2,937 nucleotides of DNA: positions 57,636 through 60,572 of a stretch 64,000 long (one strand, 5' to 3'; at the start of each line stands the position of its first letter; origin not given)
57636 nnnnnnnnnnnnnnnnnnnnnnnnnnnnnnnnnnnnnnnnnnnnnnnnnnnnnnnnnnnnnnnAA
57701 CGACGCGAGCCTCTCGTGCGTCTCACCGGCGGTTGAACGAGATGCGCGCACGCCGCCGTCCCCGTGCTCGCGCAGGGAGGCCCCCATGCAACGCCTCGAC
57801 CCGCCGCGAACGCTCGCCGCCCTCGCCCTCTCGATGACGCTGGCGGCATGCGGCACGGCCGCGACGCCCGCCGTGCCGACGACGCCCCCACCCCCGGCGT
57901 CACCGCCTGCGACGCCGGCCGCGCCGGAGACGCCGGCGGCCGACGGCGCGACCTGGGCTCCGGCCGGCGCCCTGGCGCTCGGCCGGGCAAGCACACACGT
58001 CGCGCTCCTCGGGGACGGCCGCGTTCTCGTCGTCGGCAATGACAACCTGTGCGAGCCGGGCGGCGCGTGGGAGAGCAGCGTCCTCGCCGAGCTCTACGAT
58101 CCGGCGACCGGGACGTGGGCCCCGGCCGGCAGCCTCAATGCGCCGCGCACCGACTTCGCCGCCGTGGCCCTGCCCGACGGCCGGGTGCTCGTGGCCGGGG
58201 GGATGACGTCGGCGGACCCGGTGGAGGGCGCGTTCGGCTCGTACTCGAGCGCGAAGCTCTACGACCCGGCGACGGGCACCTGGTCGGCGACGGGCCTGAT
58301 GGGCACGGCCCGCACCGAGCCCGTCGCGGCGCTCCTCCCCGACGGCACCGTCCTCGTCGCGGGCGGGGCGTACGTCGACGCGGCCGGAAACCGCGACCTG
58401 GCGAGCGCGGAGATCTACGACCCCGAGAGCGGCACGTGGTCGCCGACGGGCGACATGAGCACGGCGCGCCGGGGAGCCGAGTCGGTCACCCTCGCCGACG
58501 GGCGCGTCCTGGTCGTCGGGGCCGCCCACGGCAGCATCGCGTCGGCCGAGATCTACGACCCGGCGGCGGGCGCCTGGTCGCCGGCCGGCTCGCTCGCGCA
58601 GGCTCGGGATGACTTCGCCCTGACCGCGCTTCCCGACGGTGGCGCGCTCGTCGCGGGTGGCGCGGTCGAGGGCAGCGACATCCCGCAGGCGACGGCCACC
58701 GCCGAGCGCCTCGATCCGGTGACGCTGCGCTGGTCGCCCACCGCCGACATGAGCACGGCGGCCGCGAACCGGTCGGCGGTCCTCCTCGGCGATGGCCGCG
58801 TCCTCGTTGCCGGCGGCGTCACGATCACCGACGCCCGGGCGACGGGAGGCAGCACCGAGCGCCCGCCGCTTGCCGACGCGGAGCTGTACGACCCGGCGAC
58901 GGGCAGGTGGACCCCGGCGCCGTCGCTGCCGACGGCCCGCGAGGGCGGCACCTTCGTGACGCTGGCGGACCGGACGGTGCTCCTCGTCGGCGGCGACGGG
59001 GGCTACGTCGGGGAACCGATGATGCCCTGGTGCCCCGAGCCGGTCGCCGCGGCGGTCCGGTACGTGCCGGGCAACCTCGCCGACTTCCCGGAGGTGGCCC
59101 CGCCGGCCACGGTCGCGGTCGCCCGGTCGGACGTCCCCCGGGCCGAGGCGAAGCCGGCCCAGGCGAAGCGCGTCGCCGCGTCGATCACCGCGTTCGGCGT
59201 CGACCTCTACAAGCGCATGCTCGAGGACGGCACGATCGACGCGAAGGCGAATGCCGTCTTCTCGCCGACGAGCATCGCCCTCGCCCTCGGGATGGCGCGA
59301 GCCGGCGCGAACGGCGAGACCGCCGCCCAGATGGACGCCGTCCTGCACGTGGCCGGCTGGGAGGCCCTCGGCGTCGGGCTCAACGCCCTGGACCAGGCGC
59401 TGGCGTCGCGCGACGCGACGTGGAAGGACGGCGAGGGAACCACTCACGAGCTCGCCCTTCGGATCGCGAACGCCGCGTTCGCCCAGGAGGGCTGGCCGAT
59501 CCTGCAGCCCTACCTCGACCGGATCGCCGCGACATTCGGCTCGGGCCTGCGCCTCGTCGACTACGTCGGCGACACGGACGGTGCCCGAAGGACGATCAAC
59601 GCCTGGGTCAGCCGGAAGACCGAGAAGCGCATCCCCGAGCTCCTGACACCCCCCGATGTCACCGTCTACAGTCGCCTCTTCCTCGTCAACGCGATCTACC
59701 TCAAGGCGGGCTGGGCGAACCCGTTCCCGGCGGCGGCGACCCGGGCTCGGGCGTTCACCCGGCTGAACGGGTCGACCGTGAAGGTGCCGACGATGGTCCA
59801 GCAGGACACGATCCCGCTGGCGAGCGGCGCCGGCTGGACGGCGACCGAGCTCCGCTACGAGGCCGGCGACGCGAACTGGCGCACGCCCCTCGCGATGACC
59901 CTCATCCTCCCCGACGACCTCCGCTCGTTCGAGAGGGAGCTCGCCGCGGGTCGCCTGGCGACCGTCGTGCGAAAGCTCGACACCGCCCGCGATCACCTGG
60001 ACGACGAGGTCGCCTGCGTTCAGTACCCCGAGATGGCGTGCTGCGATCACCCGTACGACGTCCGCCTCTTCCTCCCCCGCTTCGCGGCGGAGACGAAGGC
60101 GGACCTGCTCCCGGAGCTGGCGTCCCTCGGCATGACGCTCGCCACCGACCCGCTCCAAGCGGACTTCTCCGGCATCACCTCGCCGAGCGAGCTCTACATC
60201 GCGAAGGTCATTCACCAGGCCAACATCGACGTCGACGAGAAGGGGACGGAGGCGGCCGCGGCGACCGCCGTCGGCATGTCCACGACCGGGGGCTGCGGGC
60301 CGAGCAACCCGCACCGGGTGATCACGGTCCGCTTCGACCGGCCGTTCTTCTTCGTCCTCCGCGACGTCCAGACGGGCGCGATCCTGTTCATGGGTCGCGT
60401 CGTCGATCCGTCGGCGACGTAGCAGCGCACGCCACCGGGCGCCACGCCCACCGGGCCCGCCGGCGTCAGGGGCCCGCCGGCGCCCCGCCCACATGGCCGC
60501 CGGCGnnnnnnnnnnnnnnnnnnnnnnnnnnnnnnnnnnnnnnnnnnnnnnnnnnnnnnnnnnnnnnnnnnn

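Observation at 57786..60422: Kelch beta-propeller::serpin fusion lipoprotein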

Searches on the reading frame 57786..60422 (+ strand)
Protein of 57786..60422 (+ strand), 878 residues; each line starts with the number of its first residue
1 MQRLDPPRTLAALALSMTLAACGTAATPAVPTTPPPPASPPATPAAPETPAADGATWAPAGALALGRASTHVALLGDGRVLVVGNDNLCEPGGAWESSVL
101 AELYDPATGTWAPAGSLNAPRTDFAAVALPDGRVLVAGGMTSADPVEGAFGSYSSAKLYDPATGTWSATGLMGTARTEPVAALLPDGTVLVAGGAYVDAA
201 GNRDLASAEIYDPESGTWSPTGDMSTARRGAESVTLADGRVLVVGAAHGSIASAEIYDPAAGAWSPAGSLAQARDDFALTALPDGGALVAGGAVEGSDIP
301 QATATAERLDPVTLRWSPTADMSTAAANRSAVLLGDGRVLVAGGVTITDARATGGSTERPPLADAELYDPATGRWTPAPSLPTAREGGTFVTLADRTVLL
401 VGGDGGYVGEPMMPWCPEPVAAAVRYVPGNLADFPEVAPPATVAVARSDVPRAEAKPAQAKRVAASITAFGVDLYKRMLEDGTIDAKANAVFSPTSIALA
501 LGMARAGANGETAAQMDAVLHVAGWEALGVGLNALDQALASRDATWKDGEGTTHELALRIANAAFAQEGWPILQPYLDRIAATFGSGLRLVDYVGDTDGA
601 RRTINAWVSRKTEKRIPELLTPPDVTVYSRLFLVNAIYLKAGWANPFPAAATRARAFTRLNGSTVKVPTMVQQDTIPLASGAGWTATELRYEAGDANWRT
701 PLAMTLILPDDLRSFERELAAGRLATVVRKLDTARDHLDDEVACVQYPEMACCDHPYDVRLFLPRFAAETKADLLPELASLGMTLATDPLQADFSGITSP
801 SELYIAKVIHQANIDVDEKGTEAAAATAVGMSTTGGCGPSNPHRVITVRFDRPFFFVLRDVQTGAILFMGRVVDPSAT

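Call 3: search_protein_families(library=pfam, proteins=[window:57786-60422:+], max_evalue=0.1)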
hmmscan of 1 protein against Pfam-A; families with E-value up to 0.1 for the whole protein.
window:57786-60422:+ (878 aa): 12 families
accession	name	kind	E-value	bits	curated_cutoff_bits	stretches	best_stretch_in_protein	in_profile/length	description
PF00079.25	Serpin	-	2.2e-85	287.6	27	1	466-875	2-370/370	Serpin (serine protease inhibitor)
PF13964.12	Kelch_6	-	9.5e-34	114.7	25.3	4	180-228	5-50/50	Kelch motif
PF01344.31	Kelch_1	-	1.1e-26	92.5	20.1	2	182-225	7-46/46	Kelch motif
PF13418.12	Kelch_4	-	3e-24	85.1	21.6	3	120-167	1-42/49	Galactose oxidase, central domain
PF07646.21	Kelch_2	-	2.5e-17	62.3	21.3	1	179-224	4-47/48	Kelch motif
PF25210.1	Kelch_FKB95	-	1.3e-13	51.7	70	1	152-266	56-164/268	FKB95, Kelch-repeats domain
PF13415.12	Kelch_3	-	8.9e-13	48.5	22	2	188-231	3-43/48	Galactose oxidase, central domain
PF24681.1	Kelch_KLHDC2_KLHL20_DRC7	-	3.3e-10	40.1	50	2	105-265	32-192/221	KLHDC2/KLHL20/DRC7 Kelch-repeats domain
PF24996.1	NANM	-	3.8e-09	36.3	45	2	170-251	48-129/350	N-acetylneuraminate epimerase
PF24981.1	Beta-prop_ATRN-LZTR1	-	7.8e-08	32.4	50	2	300-407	176-283/289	Attractin/LZTR1 beta-propeller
PF17164.10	DUF5122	-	0.00074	20.2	27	0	185-205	2-21/36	Domain of unknown function (DUF5122) beta-propeller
PF07250.17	Glyoxal_oxid_N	-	0.00094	18.9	37.5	0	180-247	71-136/243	Glyoxal oxidase N-terminus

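Call 4: search_protein_families(library=ncbifam, proteins=[window:57786-60422:+], max_evalue=0.1)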
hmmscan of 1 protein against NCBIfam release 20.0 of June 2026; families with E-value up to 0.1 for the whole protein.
window:57786-60422:+ (878 aa): 5 families
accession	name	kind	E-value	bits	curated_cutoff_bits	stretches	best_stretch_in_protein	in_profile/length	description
NF052501.1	RdCuOxGlxASco2837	equivalog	4.5e-16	58.2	800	3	155-221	266-330/645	radical copper oxidase GlxA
TIGR02608.1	delta_60_rpt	domain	1e-06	28.5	76.5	0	233-248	6-21/55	delta-60 repeat domain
NF010730.0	PRK14131.1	subfamily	5.4e-05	22.1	416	0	315-403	71-155/384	N-acetylneuraminate epimerase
TIGR03547.1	muta_rot_YjhT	subfamily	0.00049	19.4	256.35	0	315-403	42-126/346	YjhT family mutarotase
NF047847.2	SS_mature_LptM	equivalog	0.053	13.6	27.7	0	8-23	7-21/31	LPS translocon maturation chaperone LptM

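Call 5: find_homologous_proteins(query=window:57786-60422:+, max_evalue=0.00001)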
Query window:57786-60422:+ (878 aa): 7752 proteins with E <= 0.00001 among 8000 candidates; the best 120 are listed.
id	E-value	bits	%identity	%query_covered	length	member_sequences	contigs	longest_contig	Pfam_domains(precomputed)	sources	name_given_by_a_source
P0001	0.0e+0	1930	100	100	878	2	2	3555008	PF24996.1,PF07646.22,PF13418.13,PF00079.26,PF13964.13,PF24681.2,PF17164.11,PF13415.13,PF01344.32,PF25210.2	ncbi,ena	-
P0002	0.0e+0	1314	70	100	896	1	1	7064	PF24996.1,PF07646.22,PF13418.13,PF00079.26,PF07250.18,PF13964.13,PF24681.2,PF13415.13,PF01344.32,PF25210.2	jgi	jgi:serpin B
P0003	0.0e+0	1243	67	100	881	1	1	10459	PF24996.1,PF07646.22,PF13418.13,PF00079.26,PF13964.13,PF24681.2,PF13415.13,PF24981.2,PF01344.32,PF25210.2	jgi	jgi:serpin B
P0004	0.0e+0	1182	66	97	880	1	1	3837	PF24996.1,PF07646.22,PF13418.13,PF00079.26,PF07250.18,PF13964.13,PF24681.2,PF13415.13,PF24981.2,PF01344.32,PF25210.2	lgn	-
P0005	0.0e+0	1158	64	100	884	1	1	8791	PF24996.1,PF07646.22,PF13418.13,PF00079.26,PF13964.13,PF24681.2,PF13415.13,PF24981.2,PF01344.32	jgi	jgi:serine protease inhibitor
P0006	0.0e+0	1101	61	100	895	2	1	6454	PF24996.1,PF07646.22,PF13418.13,PF00079.26,PF07250.18,PF13964.13,PF24681.2,PF13415.13,PF24981.2,PF01344.32,PF25210.2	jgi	jgi:serpin B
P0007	0.0e+0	1100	66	91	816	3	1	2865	PF24996.1,PF07646.22,PF13418.13,PF00079.26,PF07250.18,PF13964.13,PF24681.2,PF13415.13,PF01344.32,PF25210.2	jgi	jgi:serpin B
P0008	0.0e+0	1095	62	100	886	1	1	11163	PF24996.1,PF07646.22,PF13418.13,PF00079.26,PF13964.13,PF24681.2,PF13415.13,PF24981.2,PF01344.32,PF25210.2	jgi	jgi:serpin B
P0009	0.0e+0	1061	61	100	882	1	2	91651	PF24996.1,PF07646.22,PF13418.13,PF00079.26,PF07250.18,PF13964.13,PF24681.2,PF13415.13,PF01344.32,PF25210.2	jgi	jgi:serpin B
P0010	0.0e+0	1054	60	100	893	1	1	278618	PF24996.1,PF07646.22,PF13418.13,PF00079.26,PF13964.13,PF24681.2,PF13415.13,PF01344.32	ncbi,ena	-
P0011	0.0e+0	1044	59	100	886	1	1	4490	PF24996.1,PF07646.22,PF13418.13,PF00079.26,PF07250.18,PF13964.13,PF24681.2,PF13415.13,PF24981.2,PF01344.32,PF25210.2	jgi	jgi:serpin B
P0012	2.6e-297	1007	62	94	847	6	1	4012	PF24996.1,PF07646.22,PF13418.13,PF00079.26,PF07250.18,PF13964.13,PF24681.2,PF13415.13,PF24981.2,PF01344.32,PF25210.2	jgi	jgi:serine protease inhibitor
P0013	8.6e-296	1002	57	100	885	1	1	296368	PF24996.1,PF07646.22,PF13418.13,PF00079.26,PF07250.18,PF13964.13,PF24681.2,PF13415.13,PF01344.32,PF25210.2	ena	-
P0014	1.5e-294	998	58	100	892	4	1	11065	PF24996.1,PF07646.22,PF13418.13,PF00079.26,PF07250.18,PF13964.13,PF24681.2,PF13415.13,PF24981.2,PF01344.32,PF25210.2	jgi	jgi:serpin B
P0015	3.9e-294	997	58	100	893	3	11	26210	PF24996.1,PF07646.22,PF13418.13,PF00079.26,PF07250.18,PF13964.13,PF24681.2,PF13415.13,PF24981.2,PF01344.32,PF25210.2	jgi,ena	-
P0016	2.9e-278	944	58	100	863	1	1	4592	PF24996.1,PF07646.22,PF13418.13,PF00079.26,PF13964.13,PF24681.2,PF13415.13,PF24981.2,PF01344.32,PF25210.2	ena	-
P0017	5.2e-278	943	56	100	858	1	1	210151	PF24996.1,PF07646.22,PF13418.13,PF00079.26,PF13964.13,PF24681.2,PF13415.13,PF24981.2,PF01344.32,PF25210.2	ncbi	-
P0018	2.1e-277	941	57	100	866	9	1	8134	PF24996.1,PF07646.22,PF13418.13,PF00079.26,PF07250.18,PF13964.13,PF24681.2,PF13415.13,PF24981.2,PF01344.32,PF25210.2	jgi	jgi:serpin B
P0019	5.1e-277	940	57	100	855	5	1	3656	PF24996.1,PF07646.22,PF13418.13,PF00079.26,PF13964.13,PF24681.2,PF13415.13,PF24981.2,PF01344.32,PF25210.2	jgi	-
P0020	2.8e-274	931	58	94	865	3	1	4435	PF24996.1,PF07646.22,PF13418.13,PF00079.26,PF07250.18,PF13964.13,PF24681.2,PF13415.13,PF24981.2,PF01344.32,PF25210.2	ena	-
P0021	6.9e-274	930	57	99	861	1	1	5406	PF24996.1,PF07646.22,PF13418.13,PF00079.26,PF13964.13,PF24681.2,PF13415.13,PF24981.2,PF01344.32,PF25210.2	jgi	jgi:serpin B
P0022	9.4e-273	926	56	100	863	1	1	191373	PF24996.1,PF07646.22,PF13418.13,PF00079.26,PF13964.13,PF24681.2,PF13415.13,PF24981.2,PF01344.32,PF25210.2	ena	-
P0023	1.1e-272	926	56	100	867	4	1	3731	PF24996.1,PF07646.22,PF13418.13,PF00079.26,PF07250.18,PF13964.13,PF24681.2,PF13415.13,PF24981.2,PF01344.32,PF25210.2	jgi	jgi:serpin B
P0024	1.2e-271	922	56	100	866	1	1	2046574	PF24996.1,PF07646.22,PF13418.13,PF00079.26,PF07250.18,PF13964.13,PF24681.2,PF13415.13,PF24981.2,PF01344.32,PF25210.2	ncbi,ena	-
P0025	4.5e-271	920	56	100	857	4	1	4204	PF24996.1,PF07646.22,PF13418.13,PF00079.26,PF07250.18,PF13964.13,PF24681.2,PF13415.13,PF24981.2,PF01344.32,PF25210.2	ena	-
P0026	4.7e-270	917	56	100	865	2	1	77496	PF24996.1,PF07646.22,PF13418.13,PF00079.26,PF13964.13,PF24681.2,PF13415.13,PF24981.2,PF01344.32,PF25210.2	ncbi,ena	-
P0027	1.4e-269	915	57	94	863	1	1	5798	PF24996.1,PF07646.22,PF13418.13,PF00079.26,PF07250.18,PF13964.13,PF24681.2,PF13415.13,PF24981.2,PF01344.32,PF25210.2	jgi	jgi:serine protease inhibitor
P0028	5.0e-266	904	55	100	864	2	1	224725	PF24996.1,PF07646.22,PF13418.13,PF00079.26,PF13964.13,PF24681.2,PF13415.13,PF24981.2,PF01344.32,PF25210.2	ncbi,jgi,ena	jgi:serpin B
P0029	1.6e-264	899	55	100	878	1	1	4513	PF24996.1,PF07646.22,PF13418.13,PF00079.26,PF07250.18,PF13964.13,PF24681.2,PF13415.13,PF01344.32,PF25210.2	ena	-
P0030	1.4e-262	892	54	100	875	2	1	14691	PF24996.1,PF07646.22,PF13418.13,PF00079.26,PF07250.18,PF13964.13,PF24681.2,PF13415.13,PF01344.32,PF25210.2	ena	-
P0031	1.0e-258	879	54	100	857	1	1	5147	PF24996.1,PF07646.22,PF13418.13,PF00079.26,PF07250.18,PF13964.13,PF24681.2,PF13415.13,PF24981.2,PF01344.32,PF25210.2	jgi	-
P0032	8.3e-257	873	59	90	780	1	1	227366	PF24996.1,PF07646.22,PF13418.13,PF00079.26,PF13964.13,PF24681.2,PF13415.13,PF24981.2,PF01344.32,PF25210.2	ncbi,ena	-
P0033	2.1e-250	852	90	51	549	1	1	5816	PF24996.1,PF07646.22,PF13418.13,PF13964.13,PF24681.2,PF17164.11,PF13415.13,PF24981.2,PF01344.32,PF25210.2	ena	-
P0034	1.0e-246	840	55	94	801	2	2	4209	PF24996.1,PF07646.22,PF13418.13,PF00079.26,PF07250.18,PF13964.13,PF24681.2,PF13415.13,PF24981.2,PF01344.32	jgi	jgi:serpin B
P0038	6.6e-217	741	52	94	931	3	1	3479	PF24996.1,PF07646.22,PF13418.13,PF00079.26,PF07250.18,PF13964.13,PF24681.2,PF13415.13,PF01344.32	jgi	-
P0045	1.3e-203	697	49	94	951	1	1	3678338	PF07646.22,PF13418.13,PF00079.26,PF24681.2,PF17164.11,PF13415.13,PF24981.2,PF01344.32,PF25210.2,PF24996.1,PF07250.18,PF13964.13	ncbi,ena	-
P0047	2.2e-199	683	62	63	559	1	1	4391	PF00079.26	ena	-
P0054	2.1e-190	653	61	63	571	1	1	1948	PF00079.26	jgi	jgi:serpin B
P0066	4.6e-173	596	54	72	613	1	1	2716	PF13418.13,PF00079.26,PF13964.13,PF13415.13,PF01344.32,PF25210.2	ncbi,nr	ncbi:MAG TPA: serpin family protein, partial [Candidatus Nanopelagicales bacterium]|nr:serpin family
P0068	5.9e-172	592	58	57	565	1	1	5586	PF24996.1,PF07646.22,PF13418.13,PF00079.26,PF13964.13,PF24681.2,PF13415.13,PF24981.2,PF01344.32,PF25210.2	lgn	-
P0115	4.8e-150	520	55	63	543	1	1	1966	PF00079.26,PF01344.32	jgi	jgi:serpin B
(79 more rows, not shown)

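Call 7: find_related_loci(query=window:57786-60422:+, collection=genome_contigs, flank=8000)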
Query window:57786-60422:+ (878 aa) in genome_contigs; peptide patterns used: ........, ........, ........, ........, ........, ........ (x = any residue, [..] = any of these).
114 stretches matched a pattern; 58 encode a relative of the query (tblastn E <= 1e-3); 58 distinct loci.
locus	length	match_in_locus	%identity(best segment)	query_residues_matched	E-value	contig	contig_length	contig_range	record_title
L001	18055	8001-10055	46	41-429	3e-64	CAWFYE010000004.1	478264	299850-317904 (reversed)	MAG: uncultured Verrucomicrobiae bacterium isolate MFD05442.bin.1.417 genome assembly, contig: contig_29036, whole genom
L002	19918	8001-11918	43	51-432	2e-62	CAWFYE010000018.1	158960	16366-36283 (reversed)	MAG: uncultured Verrucomicrobiae bacterium isolate MFD05442.bin.1.417 genome assembly, contig: contig_78444, whole genom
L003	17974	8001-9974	41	42-406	2e-62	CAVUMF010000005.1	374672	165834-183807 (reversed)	MAG: uncultured Verrucomicrobiae bacterium isolate MFD06435.bin.1.72 genome assembly, contig: contig_38258, whole genome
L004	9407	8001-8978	45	52-403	1e-61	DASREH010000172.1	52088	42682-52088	MAG TPA_asm: Candidatus Udaeobacter sp. isolate SMAG_U10001 k141_2142281, whole genome shotgun sequence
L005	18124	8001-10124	41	41-406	9e-60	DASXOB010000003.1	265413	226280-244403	MAG TPA_asm: Chthoniobacterales bacterium isolate SMAG_U5369 k141_3098787, whole genome shotgun sequence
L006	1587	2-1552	43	39-403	6e-63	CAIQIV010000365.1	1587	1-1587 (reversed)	MAG: uncultured Chloroflexi bacterium isolate LaPlata_bin-0303 genome assembly, contig: bin-0303:365/865, whole genome s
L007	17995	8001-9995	45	53-411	1e-60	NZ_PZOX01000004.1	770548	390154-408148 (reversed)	Vitiosangium sp. GDMCC 1.1324 contig4, whole genome shotgun sequence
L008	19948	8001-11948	39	14-434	1e-60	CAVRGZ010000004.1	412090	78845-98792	MAG: uncultured Verrucomicrobiae bacterium isolate MFD05442.bin.2.237 genome assembly, contig: contig_22027, whole genom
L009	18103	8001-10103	40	38-407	8e-58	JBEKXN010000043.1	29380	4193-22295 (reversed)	MAG: Verrucomicrobiota bacterium isolate SPRUCE 652 SPRUCE_652_43, whole genome shotgun sequence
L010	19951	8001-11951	41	44-411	3e-58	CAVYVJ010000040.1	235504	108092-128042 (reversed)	MAG: uncultured Verrucomicrobiae bacterium isolate MFD03975.bin.2.189 genome assembly, contig: contig_69169, whole genom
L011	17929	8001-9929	41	50-413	2e-57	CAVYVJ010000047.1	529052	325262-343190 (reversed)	MAG: uncultured Verrucomicrobiae bacterium isolate MFD03975.bin.2.189 genome assembly, contig: contig_92581, whole genom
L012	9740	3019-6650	39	24-477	3e-57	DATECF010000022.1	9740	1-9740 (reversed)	MAG TPA_asm: Gemmatimonadales bacterium isolate SMAG_U8264 k141_971829, whole genome shotgun sequence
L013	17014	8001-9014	42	56-422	1e-56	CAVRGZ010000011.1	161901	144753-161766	MAG: uncultured Verrucomicrobiae bacterium isolate MFD05442.bin.2.237 genome assembly, contig: contig_56553, whole genom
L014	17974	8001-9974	40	53-428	5e-56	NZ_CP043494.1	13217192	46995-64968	Archangium minus strain Cbm 6 chromosome, complete genome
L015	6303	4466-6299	40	8-430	5e-56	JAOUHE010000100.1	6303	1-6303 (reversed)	MAG: Chloroflexota bacterium isolate 4_1_May_SF_Bin54 4_1_May_SF_Bin54_scaffold_6165_c1, whole genome shotgun sequence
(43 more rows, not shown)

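Call 8: find_encoding_contigs(protein=P0001, flank=10000, max_places=4)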
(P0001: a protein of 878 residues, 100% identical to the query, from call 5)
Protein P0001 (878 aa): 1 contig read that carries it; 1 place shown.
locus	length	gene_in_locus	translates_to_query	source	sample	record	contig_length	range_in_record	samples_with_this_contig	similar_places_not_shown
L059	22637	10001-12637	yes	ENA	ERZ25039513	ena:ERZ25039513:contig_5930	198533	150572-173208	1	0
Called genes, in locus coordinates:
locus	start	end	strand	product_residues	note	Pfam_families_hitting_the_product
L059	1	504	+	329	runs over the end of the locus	PF00005:ABC_tran, PF13304:AAA_21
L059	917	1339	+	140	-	PF01061:ABC2_membrane, PF12698:ABC2_membrane_3 (weak)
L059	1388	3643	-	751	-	PF09619:YscW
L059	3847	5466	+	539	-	PF00246:Peptidase_M14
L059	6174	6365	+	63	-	-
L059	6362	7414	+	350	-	PF01048:PNP_UDP_1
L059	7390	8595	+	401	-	PF00591:Glycos_transf_3, PF07831:PYNP_C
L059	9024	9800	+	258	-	PF04264:YceI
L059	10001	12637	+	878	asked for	PF24996:NANM (faint), PF01344:Kelch_1 (faint), PF07646:Kelch_2 (faint), PF13415:Beta-prop_FBX42 (faint), PF13964:Beta-prop_Calicin (faint), PF17164:DUF5122 (faint), PF25210:Kelch_FKB95 (weak), PF00079:Serpin, +2 more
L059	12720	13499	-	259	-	PF13489:Methyltransf_23 (weak), PF13847:Methyltransf_31, PF08241:Methyltransf_11, PF08242:Methyltransf_12, PF13649:Methyltransf_25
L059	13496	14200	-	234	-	-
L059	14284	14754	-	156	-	-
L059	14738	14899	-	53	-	PF03319:EutN_CcmL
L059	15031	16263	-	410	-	-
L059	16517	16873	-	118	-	PF00171:Aldedh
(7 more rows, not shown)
